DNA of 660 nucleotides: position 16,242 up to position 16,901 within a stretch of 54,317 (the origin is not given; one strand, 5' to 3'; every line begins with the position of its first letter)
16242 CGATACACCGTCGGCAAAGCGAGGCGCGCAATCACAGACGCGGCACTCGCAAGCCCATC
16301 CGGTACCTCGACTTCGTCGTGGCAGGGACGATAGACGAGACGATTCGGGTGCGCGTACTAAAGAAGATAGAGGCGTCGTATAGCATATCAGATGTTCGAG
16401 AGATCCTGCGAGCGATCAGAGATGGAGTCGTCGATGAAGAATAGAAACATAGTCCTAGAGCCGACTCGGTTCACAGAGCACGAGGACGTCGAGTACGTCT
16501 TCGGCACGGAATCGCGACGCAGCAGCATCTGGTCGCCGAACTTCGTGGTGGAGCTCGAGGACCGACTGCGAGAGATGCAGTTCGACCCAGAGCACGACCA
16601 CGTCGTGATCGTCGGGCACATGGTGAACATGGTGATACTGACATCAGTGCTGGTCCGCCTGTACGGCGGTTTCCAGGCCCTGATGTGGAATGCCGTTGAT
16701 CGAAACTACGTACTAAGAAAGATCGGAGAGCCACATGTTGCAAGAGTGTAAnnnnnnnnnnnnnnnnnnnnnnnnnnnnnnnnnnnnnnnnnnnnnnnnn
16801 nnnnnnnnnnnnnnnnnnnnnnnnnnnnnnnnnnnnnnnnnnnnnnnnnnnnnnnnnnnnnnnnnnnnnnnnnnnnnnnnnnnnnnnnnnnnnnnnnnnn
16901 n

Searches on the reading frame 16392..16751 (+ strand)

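Call 69: search_protein_families(library=pfam, proteins=[window:16392-16751:+], max_evalue=0.01)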
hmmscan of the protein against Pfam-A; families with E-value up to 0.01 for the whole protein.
window:16392-16751:+ (119 aa): 1 family
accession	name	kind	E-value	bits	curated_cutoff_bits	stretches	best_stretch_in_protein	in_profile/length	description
PF23992.1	Pam3_gp32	-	4.1e-07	30.3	27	1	21-107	20-102/108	Phage Pam3 gp32-like protein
